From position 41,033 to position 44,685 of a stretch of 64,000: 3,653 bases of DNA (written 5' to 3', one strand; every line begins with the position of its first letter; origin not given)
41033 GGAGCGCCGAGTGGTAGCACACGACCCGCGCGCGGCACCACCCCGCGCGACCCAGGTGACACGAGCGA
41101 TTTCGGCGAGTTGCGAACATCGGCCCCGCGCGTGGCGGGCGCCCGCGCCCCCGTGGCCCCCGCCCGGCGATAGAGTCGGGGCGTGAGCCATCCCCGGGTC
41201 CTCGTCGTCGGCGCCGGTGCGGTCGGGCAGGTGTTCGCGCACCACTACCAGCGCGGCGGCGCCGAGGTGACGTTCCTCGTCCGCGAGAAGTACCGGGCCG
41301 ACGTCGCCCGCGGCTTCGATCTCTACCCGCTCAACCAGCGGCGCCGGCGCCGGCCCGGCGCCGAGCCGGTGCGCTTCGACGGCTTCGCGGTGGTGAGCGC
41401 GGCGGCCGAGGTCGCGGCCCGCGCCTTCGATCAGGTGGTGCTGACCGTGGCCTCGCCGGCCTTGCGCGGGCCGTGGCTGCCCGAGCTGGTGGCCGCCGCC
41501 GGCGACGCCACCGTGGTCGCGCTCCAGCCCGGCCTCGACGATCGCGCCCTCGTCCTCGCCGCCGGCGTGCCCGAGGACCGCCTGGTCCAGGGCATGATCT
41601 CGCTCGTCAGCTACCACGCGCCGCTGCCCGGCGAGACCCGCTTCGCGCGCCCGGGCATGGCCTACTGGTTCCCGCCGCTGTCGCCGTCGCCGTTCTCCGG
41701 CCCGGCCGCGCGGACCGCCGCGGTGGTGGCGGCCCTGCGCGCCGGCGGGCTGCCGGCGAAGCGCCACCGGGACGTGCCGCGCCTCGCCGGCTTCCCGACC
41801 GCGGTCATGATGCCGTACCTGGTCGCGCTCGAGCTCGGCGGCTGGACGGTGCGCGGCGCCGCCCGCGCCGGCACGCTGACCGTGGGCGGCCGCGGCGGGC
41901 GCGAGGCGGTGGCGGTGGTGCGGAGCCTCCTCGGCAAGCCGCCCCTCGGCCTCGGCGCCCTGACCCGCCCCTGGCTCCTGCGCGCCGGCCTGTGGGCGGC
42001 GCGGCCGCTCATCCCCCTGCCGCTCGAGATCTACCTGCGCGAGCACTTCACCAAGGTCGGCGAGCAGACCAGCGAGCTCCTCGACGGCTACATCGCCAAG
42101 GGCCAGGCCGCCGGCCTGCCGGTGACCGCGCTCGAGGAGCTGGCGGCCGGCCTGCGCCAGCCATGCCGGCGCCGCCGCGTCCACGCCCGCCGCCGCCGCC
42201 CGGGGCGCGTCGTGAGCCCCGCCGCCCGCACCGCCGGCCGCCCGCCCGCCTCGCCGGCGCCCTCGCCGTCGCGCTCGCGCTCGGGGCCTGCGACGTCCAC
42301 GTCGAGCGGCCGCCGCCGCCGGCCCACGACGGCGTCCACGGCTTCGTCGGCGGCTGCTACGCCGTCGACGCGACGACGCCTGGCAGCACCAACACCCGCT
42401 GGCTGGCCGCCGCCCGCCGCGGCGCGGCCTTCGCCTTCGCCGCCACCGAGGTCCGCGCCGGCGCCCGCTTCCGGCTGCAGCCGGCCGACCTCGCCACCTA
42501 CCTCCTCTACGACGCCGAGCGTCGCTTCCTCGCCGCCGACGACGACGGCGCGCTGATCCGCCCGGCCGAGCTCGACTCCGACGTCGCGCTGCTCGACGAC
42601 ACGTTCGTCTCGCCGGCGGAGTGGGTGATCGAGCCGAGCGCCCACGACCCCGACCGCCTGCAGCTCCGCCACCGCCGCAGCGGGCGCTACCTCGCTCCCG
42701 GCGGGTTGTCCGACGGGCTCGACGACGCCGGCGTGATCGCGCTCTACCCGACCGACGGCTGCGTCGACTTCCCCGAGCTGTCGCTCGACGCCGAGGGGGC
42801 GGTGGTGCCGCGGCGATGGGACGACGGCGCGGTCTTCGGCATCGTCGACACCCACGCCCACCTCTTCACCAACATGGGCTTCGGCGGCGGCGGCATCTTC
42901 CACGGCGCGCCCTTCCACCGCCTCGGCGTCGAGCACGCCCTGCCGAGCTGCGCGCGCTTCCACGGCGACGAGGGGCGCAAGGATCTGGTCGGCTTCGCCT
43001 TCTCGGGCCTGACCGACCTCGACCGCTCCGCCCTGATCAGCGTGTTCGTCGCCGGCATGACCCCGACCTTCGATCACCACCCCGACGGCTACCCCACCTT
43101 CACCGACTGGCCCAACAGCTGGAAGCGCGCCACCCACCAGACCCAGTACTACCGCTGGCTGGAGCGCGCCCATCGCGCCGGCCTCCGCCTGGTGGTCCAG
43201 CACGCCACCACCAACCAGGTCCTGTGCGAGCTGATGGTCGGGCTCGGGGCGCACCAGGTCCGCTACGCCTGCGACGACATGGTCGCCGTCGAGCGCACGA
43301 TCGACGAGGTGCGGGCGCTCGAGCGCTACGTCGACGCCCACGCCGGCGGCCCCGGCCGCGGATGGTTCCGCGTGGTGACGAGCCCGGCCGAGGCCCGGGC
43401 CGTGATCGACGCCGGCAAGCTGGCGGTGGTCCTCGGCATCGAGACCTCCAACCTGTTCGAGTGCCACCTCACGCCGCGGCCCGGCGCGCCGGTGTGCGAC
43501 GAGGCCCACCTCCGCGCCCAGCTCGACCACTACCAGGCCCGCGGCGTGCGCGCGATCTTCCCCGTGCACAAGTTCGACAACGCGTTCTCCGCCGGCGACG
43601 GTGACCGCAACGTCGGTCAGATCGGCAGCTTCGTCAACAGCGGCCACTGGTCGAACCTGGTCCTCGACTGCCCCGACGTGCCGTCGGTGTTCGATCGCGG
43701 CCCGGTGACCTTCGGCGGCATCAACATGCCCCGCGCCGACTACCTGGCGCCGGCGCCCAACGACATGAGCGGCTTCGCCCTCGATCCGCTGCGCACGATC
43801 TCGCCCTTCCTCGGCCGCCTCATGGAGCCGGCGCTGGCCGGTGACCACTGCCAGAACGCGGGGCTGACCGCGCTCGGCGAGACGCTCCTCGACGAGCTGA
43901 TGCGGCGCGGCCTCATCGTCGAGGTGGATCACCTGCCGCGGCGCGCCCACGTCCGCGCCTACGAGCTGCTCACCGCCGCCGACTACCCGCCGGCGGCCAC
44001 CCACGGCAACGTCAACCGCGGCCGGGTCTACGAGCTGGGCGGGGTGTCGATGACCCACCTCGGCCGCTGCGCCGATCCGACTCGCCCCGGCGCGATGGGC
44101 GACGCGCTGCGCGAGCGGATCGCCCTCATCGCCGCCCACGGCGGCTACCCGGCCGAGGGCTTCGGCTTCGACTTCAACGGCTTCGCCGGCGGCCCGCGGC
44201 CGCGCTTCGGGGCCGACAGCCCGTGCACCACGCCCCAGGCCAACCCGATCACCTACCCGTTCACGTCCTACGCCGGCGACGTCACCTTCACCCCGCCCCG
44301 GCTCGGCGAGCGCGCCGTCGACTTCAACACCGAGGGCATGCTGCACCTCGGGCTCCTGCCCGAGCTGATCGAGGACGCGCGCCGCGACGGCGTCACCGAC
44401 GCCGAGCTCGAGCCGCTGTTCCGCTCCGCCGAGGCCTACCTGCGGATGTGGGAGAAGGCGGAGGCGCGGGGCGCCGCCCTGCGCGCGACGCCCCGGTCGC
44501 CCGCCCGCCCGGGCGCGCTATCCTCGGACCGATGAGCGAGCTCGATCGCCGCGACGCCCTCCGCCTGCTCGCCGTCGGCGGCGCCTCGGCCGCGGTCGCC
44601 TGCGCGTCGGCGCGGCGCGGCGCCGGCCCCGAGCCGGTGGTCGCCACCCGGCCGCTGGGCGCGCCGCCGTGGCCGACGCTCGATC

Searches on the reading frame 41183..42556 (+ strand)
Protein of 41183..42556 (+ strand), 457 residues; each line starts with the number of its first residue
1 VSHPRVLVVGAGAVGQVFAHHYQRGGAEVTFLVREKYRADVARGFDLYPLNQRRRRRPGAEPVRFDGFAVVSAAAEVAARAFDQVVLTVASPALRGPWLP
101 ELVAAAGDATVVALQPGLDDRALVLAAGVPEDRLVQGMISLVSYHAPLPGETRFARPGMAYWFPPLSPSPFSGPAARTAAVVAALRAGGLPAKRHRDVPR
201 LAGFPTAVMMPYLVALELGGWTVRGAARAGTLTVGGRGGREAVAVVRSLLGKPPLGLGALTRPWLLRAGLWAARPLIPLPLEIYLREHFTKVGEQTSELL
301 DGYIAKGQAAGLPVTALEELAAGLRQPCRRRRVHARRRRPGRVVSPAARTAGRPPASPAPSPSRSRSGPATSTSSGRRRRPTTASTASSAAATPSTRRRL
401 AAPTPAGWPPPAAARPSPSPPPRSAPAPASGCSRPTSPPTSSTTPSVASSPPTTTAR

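Call 8: search_protein_families(library=pfam, proteins=[window:41183-42556:+], max_evalue=0.01)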
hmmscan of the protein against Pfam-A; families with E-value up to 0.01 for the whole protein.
window:41183-42556:+ (457 aa): 1 family
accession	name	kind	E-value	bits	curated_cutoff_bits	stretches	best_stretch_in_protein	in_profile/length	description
PF02558.23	ApbA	-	1.1e-09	38.6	22.2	1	6-158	1-141/150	Ketopantoate reductase PanE/ApbA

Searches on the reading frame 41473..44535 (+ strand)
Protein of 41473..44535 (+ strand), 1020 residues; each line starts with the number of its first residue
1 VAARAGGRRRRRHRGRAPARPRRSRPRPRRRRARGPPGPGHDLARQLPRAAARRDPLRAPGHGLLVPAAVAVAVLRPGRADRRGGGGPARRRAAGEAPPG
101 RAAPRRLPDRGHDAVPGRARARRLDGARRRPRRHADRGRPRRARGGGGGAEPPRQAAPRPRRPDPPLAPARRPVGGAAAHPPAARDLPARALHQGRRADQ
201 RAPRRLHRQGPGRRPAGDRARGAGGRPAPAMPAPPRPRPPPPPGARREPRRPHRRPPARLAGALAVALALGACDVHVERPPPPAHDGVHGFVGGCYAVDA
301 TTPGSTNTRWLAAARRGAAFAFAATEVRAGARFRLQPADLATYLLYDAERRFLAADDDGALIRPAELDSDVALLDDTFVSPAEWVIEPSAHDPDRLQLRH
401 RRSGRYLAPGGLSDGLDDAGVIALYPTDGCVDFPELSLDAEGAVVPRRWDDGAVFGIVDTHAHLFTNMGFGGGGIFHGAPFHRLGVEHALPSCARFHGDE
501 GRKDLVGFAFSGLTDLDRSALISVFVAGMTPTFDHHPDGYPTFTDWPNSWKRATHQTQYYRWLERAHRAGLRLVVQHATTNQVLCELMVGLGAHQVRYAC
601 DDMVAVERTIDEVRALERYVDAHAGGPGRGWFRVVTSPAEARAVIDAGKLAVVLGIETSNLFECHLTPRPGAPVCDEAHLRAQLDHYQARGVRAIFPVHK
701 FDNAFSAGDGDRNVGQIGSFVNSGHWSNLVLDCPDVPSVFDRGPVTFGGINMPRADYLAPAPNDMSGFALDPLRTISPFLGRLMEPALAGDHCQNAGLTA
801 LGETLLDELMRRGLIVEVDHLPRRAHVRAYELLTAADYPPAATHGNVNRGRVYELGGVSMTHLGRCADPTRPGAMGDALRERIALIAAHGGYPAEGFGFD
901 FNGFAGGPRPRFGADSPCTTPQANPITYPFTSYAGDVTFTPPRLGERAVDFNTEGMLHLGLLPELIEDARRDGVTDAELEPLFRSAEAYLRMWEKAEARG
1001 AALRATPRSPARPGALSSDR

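Call 8: search_protein_families(library=pfam, proteins=[window:41473-44535:+], max_evalue=0.01)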
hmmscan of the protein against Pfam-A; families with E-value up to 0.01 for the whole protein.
window:41473-44535:+ (1020 aa): 1 family
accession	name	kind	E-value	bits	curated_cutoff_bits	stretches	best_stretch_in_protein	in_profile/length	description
PF01244.27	Peptidase_M19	-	1.6e-09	37.8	26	1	531-712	7-152/319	Membrane dipeptidase (Peptidase family M19)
